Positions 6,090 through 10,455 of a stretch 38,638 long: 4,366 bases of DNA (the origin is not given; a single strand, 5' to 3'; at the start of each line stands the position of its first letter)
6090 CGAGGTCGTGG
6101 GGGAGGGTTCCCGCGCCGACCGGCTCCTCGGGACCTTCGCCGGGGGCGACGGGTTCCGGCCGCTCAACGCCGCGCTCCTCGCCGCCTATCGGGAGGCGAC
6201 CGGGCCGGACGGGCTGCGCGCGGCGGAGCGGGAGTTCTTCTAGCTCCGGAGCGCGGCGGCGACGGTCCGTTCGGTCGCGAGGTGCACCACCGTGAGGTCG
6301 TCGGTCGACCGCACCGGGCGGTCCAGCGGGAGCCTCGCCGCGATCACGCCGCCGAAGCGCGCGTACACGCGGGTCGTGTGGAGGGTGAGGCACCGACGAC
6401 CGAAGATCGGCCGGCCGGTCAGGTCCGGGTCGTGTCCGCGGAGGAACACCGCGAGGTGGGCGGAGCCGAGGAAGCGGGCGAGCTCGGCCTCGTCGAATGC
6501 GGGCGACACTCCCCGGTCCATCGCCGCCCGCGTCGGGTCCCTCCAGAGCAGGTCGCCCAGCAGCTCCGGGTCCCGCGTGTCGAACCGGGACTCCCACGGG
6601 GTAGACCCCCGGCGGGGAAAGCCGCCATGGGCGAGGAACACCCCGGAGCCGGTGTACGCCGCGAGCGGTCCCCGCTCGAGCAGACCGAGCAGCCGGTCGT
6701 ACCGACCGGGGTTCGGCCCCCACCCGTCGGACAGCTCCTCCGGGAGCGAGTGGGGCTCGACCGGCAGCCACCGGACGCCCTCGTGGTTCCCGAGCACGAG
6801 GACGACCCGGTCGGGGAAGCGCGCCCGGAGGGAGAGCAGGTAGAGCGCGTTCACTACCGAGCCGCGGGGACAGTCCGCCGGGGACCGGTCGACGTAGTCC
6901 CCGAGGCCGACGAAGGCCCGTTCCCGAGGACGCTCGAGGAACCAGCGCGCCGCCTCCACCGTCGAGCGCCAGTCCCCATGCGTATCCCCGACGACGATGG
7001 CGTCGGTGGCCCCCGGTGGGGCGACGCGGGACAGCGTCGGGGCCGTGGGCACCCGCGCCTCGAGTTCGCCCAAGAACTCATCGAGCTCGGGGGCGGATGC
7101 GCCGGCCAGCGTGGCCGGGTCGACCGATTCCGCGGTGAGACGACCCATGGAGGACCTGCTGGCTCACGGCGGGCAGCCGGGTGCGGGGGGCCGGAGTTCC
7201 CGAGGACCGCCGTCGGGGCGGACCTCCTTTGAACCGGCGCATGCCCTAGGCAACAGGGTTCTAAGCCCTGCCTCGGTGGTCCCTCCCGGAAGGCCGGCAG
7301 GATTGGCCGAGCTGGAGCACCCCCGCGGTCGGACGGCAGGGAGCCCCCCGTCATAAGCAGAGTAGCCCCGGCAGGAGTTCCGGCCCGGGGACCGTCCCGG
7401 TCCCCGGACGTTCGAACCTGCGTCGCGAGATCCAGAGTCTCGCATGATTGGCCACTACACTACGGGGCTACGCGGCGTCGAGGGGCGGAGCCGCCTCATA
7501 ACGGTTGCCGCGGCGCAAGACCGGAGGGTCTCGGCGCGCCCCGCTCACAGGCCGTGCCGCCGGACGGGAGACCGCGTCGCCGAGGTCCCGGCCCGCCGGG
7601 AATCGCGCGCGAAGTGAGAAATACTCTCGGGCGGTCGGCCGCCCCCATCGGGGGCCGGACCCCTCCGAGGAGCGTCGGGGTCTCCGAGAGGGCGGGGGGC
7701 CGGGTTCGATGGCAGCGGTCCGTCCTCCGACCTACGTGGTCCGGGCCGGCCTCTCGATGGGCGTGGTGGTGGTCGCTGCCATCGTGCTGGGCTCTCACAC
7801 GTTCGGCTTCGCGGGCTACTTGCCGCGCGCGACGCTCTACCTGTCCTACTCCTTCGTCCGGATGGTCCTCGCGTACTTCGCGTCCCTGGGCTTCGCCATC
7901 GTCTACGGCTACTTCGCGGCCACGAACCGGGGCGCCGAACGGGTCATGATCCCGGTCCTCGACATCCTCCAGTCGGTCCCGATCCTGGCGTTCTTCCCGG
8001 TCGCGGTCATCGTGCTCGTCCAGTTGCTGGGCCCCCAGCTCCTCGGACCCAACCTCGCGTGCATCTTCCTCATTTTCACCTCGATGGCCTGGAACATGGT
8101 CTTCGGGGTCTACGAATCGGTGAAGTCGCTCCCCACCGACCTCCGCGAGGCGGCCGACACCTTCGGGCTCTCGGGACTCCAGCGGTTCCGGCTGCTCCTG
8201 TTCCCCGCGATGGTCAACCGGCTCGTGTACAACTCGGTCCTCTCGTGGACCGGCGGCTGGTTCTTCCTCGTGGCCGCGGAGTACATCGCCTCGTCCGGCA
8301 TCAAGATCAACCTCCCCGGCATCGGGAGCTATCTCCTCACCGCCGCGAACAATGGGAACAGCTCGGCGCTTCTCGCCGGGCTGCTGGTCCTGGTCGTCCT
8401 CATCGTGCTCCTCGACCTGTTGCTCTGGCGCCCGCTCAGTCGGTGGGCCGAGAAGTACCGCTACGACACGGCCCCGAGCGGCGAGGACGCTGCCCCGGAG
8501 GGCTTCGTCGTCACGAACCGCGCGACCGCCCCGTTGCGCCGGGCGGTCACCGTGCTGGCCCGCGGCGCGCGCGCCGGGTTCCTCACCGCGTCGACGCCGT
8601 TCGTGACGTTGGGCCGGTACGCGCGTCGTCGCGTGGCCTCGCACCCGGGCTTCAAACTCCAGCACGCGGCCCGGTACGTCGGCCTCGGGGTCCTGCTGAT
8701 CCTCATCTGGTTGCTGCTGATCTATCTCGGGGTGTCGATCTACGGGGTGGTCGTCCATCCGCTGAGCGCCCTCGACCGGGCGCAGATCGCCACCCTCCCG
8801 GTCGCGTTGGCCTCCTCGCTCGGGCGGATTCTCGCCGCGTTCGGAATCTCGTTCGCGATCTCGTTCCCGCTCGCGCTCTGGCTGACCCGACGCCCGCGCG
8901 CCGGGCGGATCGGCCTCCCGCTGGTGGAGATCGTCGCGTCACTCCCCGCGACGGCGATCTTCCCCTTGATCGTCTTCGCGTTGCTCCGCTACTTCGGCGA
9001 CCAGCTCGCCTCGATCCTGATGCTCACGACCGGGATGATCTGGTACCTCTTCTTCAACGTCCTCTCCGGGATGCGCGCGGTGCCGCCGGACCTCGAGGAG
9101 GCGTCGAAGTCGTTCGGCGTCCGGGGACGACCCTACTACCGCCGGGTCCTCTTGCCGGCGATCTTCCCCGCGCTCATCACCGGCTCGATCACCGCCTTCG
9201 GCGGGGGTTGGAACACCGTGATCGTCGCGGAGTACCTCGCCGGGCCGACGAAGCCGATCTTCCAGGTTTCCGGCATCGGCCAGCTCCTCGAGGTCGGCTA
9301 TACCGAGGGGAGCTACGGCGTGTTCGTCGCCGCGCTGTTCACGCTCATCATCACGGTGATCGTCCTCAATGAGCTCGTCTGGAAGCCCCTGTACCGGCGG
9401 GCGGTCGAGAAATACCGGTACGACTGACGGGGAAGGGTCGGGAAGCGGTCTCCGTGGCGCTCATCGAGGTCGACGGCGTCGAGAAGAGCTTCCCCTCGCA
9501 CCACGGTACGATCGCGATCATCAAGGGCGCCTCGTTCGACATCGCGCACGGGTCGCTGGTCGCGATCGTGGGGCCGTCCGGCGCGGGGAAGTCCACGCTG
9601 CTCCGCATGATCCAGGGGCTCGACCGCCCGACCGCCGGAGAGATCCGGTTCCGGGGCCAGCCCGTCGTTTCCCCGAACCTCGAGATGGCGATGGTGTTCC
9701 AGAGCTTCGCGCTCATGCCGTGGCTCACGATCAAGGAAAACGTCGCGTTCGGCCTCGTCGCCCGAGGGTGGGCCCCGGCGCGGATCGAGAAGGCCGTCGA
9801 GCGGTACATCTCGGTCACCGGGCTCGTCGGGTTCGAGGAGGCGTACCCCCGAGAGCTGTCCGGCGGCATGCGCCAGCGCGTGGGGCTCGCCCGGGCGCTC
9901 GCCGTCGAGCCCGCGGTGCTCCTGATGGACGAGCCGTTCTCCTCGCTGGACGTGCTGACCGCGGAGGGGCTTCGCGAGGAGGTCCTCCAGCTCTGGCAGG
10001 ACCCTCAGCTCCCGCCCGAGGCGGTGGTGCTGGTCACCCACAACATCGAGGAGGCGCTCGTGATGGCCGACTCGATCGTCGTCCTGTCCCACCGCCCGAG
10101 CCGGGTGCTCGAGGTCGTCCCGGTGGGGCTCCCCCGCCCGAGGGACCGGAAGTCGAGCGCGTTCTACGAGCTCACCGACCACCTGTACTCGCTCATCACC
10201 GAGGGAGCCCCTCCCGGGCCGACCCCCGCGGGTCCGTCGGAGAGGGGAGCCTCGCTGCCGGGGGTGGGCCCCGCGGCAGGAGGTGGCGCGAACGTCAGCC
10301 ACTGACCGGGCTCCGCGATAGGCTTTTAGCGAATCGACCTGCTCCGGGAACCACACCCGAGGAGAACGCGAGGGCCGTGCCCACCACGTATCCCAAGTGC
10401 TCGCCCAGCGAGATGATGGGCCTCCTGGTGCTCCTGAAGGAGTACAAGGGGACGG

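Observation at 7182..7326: tRNA-Leu(UAG) carrying two insertions at non-canonical positions (D-loop and T-loop), with none at 37/38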

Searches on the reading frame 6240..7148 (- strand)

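Call 10: search_protein_families(library=pfam, proteins=[window:6240-7148:-])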
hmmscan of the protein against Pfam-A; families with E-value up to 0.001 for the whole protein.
window:6240-7148:- (302 aa): 1 family
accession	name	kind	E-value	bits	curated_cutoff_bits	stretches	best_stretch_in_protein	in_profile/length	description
PF00149.33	Metallophos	-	4.4e-19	70.1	21.5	1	51-241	4-189/191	Calcineurin-like phosphoesterase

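Call 11: search_protein_families(library=ncbifam, proteins=[window:6240-7148:-])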
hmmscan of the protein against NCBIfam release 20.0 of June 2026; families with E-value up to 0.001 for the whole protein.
window:6240-7148:- (302 aa): 0 families

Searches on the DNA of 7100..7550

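Call 22: search_rna_families(source=window, start=7100, end=7550, threshold=evalue, max_evalue=10, show_alignments=4)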
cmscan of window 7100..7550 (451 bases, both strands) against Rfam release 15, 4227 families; matches with E-value up to 10: 3.
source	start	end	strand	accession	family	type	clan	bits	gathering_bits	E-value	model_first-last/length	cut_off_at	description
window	7402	7467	-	RF00005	tRNA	Gene; tRNA;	CL00001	19.1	29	0.22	3-68/71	no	tRNA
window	7202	7274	+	RF01684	mascRNA-menRNA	Gene;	-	14.5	42.5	4.2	1-56/56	no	MALAT1-associated small cytoplasmic RNA/MEN beta RNA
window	7386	7406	-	RF02357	RNaseP-T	Gene; ribozyme;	CL00002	10.5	60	6.6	1-208/208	no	RNaseP truncated form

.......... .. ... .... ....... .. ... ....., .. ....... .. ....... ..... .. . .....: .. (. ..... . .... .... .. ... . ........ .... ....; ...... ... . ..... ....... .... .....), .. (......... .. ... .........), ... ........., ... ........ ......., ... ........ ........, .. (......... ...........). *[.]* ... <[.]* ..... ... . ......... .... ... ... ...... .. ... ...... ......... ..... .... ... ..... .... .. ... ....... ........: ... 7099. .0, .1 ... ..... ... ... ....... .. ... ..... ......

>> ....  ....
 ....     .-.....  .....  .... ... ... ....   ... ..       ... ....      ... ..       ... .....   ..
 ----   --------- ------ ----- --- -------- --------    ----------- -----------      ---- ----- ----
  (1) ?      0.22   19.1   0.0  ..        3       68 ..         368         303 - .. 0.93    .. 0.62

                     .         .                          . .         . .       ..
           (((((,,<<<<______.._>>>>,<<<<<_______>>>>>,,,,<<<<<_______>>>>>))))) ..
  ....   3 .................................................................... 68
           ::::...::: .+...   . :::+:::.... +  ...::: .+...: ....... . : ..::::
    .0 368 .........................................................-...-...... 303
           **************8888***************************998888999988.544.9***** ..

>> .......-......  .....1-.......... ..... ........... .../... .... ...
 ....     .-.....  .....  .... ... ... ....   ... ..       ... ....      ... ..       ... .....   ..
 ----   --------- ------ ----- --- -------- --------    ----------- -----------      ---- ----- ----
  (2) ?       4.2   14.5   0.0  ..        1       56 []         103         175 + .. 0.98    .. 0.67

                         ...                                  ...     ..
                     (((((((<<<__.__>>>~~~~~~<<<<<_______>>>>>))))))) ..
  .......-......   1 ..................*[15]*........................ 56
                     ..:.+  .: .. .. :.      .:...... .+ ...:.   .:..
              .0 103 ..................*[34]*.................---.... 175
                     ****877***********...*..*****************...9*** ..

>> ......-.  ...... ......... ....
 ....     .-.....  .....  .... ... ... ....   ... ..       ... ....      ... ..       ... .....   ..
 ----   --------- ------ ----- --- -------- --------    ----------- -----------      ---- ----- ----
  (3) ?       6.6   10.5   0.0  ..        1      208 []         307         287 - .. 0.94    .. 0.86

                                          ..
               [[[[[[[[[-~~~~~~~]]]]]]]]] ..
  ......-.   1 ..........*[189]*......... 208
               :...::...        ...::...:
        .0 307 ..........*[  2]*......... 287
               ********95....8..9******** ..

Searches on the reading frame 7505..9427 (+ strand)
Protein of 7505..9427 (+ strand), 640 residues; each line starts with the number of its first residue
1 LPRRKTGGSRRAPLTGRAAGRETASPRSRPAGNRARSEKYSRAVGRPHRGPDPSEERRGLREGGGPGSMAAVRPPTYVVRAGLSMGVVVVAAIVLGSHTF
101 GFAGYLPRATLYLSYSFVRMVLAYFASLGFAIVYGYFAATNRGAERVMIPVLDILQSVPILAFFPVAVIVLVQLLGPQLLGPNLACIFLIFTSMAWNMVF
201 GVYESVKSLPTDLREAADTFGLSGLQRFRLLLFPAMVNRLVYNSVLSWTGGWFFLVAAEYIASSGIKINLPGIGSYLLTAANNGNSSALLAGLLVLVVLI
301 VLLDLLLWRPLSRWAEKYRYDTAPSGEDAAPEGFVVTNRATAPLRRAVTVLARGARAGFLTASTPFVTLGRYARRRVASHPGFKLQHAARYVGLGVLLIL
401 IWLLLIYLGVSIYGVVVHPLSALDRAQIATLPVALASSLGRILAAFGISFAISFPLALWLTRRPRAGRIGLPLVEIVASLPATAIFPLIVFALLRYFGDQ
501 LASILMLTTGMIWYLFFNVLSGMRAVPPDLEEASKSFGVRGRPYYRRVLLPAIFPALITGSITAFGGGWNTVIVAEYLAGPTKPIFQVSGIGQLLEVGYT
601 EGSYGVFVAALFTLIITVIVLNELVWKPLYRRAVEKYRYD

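Call 10: search_protein_families(library=pfam, proteins=[window:7505-9427:+])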
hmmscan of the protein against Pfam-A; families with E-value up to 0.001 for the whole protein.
window:7505-9427:+ (640 aa): 1 family
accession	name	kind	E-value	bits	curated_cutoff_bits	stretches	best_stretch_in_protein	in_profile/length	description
PF00528.27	BPD_transp_1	-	9.2e-36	123.7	26.4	2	454-620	2-171/184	Binding-protein-dependent transport system inner membrane component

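Call 11: search_protein_families(library=ncbifam, proteins=[window:7505-9427:+])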
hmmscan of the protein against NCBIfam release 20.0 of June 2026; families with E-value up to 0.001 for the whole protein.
window:7505-9427:+ (640 aa): 14 families
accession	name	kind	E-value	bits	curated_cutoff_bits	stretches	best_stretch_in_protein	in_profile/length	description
NF040733.1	ABC_perm_U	equivalog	5.3e-26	91.6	295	2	435-580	58-200/251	ABC transporter permease subunit SaoP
TIGR01183.1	ntrB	equivalog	1.5e-20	73.8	209.05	2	115-306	21-198/202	nitrate ABC transporter permease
NF007545.0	PRK10160.1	equivalog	5e-15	55.7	342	2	429-600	74-242/275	taurine ABC transporter permease TauC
NF008470.0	PRK11365.1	equivalog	7.4e-15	55.1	347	2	433-579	60-203/263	aliphatic sulfonate ABC transporter permease SsuC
NF008196.0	PRK10952.1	equivalog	1.2e-09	37.5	439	1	426-611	138-319/356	glycine betaine/L-proline ABC transporter permease ProW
TIGR03416.1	ABC_choXWV_perm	equivalog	2.9e-08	33.5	363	1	436-562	89-212/267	choline ABC transporter permease subunit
TIGR01581.1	Mo_ABC_porter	hypoth_equivalog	4.4e-08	32.9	210.3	0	514-565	117-168/225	ABC transporter permease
TIGR02139.1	permease_CysT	equivalog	5.3e-07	29.5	246.1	1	524-569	156-204/265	sulfate ABC transporter permease subunit CysT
TIGR00969.1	3a0106s02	subfamily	4.8e-06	26.2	240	0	523-582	166-229/272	sulfate ABC transporter permease subunit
NF007047.0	PRK09500.1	equivalog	8.9e-06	25.5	326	1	485-625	113-251/257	spermidine/putrescine ABC transporter permease PotC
NF008208.0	PRK10971.1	equivalog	2.1e-05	24.2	415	0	187-252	145-209/277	sulfate/thiosulfate ABC transporter permease CysT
NF043074.1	MMSYN1_0196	equivalog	0.00052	19.4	350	1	145-304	97-259/277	spermidine/putrescine ABC transporter permease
TIGR02141.1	modB_ABC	equivalog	0.00068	19.3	182.6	0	517-566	97-146/208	molybdate ABC transporter permease subunit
NF007889.0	PRK10592.1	equivalog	0.00081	19.1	476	0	514-588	154-228/281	putrescine ABC transporter permease PotI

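Call 12: find_related_loci(query=window:7505-9427:+, collection=genome_contigs, flank=6000)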
Query window:7505-9427:+ (640 aa) in genome_contigs; peptide patterns used: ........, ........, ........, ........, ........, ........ (x = any residue, [..] = any of these).
195 stretches matched a pattern; 132 encode a relative of the query (tblastn E <= 1e-3); the best 80 are kept; 80 distinct loci.
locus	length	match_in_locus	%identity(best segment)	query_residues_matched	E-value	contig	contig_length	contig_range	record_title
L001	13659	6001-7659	66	93-640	0e+0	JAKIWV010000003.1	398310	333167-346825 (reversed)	MAG: Thermoplasmata archaeon isolate SubAcS15-31 SubAcS15-31_3, whole genome shotgun sequence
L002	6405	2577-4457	63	39-640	0e+0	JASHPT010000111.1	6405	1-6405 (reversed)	MAG: Thermoplasmata archaeon isolate JOPF056 JOPF_N071_contig_46812, whole genome shotgun sequence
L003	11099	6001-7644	66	100-640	0e+0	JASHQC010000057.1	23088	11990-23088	MAG: Thermoplasmata archaeon isolate JOPF065 JOPF_A102_contig_61418, whole genome shotgun sequence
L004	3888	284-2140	61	37-640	0e+0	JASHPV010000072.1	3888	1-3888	MAG: Thermoplasmata archaeon isolate JOPF058 JOPF_A143_contig_41379, whole genome shotgun sequence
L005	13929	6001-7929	61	4-640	0e+0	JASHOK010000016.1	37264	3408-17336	MAG: Thermoplasmata archaeon isolate JOPF021 JOPF_A14C_contig_30997, whole genome shotgun sequence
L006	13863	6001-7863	62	35-640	0e+0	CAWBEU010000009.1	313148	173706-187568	MAG: uncultured Thermoplasmata archaeon isolate MFD09222.bin.2.157 genome assembly, contig: contig_68777, whole genome s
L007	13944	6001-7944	58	8-640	0e+0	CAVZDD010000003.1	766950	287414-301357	MAG: uncultured Thermoplasmata archaeon isolate MFD09222.bin.1.10 genome assembly, contig: contig_54220, whole genome sh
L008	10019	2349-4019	66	93-640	0e+0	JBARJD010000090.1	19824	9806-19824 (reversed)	MAG: Thermoplasmata archaeon isolate MFD06650_ilm_asm_bin24 k127_85695, whole genome shotgun sequence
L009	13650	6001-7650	58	88-640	0e+0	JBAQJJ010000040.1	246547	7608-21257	MAG: Thermoplasmata archaeon isolate MFD06594_ilm_asm_bin23 k127_268066, whole genome shotgun sequence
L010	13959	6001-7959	53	27-640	0e+0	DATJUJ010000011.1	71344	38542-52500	MAG TPA_asm: Thermoplasmata archaeon isolate SMAG_U15043 k141_4141955, whole genome shotgun sequence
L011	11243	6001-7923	54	2-640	0e+0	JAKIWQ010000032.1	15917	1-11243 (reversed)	MAG: Thermoplasmata archaeon isolate SubAcS13-64 SubAcS13-64_32, whole genome shotgun sequence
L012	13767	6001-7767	55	49-640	0e+0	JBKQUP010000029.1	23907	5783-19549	MAG: Thermoplasmata archaeon isolate SEr2D2E2F__bin_159 SEr2D2E2F_000000243595, whole genome shotgun sequence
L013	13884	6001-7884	52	9-640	0e+0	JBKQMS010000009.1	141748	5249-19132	MAG: Thermoplasmata archaeon isolate LABRr1A1B1C__bin_68 LABRr1A1B1C_000000047288, whole genome shotgun sequence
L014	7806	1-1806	53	50-640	0e+0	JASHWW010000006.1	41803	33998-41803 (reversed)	MAG: Thermoplasmata archaeon isolate JOPF241 JOPF_NEAR_contig_32367, whole genome shotgun sequence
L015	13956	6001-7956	51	8-640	0e+0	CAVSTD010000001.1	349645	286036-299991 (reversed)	MAG: uncultured Thermoplasmata archaeon isolate MFD09222.bin.2.158 genome assembly, contig: contig_113660, whole genome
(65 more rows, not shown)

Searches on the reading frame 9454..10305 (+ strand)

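Call 10: search_protein_families(library=pfam, proteins=[window:9454-10305:+])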
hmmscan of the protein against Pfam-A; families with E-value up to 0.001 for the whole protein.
window:9454-10305:+ (283 aa): 4 families
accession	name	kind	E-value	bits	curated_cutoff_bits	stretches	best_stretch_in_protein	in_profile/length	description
PF00005.33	ABC_tran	-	1e-33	117.2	25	1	24-162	2-136/137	ABC transporter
PF13304.12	AAA_21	-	2e-08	35.1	27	0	35-70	1-42/304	AAA domain, putative AbiEii toxin, Type IV TA system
PF13555.12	AAA_29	-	0.00063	19.9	27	0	26-50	15-39/61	P-loop containing region of AAA domain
PF13401.12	AAA_22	-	0.00068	20.4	27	0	32-56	4-28/130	AAA domain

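Call 11: search_protein_families(library=ncbifam, proteins=[window:9454-10305:+])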
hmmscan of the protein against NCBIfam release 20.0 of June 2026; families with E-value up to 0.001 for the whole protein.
window:9454-10305:+ (283 aa): 186 families (the best 25 are shown)
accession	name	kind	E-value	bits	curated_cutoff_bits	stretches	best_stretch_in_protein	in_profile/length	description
NF040729.1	ABC_ATP_SaoA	equivalog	8.6e-60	202.2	360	1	4-248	2-243/248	ABC transporter ATP-binding protein SaoA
TIGR03265.1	PhnT2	equivalog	7.6e-59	199.7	457.7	1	4-213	5-210/353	putative 2-aminoethylphosphonate ABC transporter ATP-binding protein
NF008421.0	PRK11248.1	equivalog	2.9e-57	194.1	357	1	20-225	14-216/255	taurine ABC transporter ATP-binding subunit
TIGR00968.1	3a0106s01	subfamily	3.1e-56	190.6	342.75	1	5-213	2-206/237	sulfate ABC transporter ATP-binding protein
TIGR01184.1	ntrCD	subfamily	3.4e-56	190.4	291.8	1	24-234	2-212/230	nitrate ABC transporter ATP-binding protein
TIGR01186.1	proV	subfamily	1.2e-52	179.2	326.6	1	18-227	4-214/363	betaine/proline/choline family ABC transporter ATP-binding protein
NF008653.0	PRK11650.1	subfamily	6.7e-51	173.4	432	1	1-212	1-209/357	sn-glycerol-3-phosphate ABC transporter ATP-binding protein UgpC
TIGR03415.1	ABC_choXWV_ATP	equivalog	5.2e-50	170.5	483.75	1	15-211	32-238/382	choline ABC transporter ATP-binding protein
NF043075.1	MMSYN1_0197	equivalog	7.5e-50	169.8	550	1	3-212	2-207/341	spermidine/putrescine ABC transporter ATP-binding protein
TIGR03258.1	PhnT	equivalog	1.9e-48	165.4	499.15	1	18-212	19-214/359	2-aminoethylphosphonate ABC transport system ATP-binding subunit PhnT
NF040933.2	ABC_arch_GlcV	equivalog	4.8e-48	163.8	450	1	4-213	3-217/357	glucose ABC transporter ATP-binding protein GlcV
NF006987.0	PRK09452.1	equivalog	3.4e-47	160.9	482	1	2-213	16-223/378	spermidine/putrescine ABC transporter ATP-binding protein PotA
NF008105.0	PRK10851.1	equivalog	5.8e-47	160.1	502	1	4-213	3-212/362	sulfate/thiosulfate ABC transporter ATP-binding protein CysA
TIGR01187.1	potA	subfamily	1.1e-45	156.2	355.6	1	38-213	1-176/325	polyamine ABC transporter ATP-binding protein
NF008420.0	PRK11247.1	equivalog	1.6e-44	152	395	1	15-242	20-236/257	aliphatic sulfonates ABC transporter ATP-binding protein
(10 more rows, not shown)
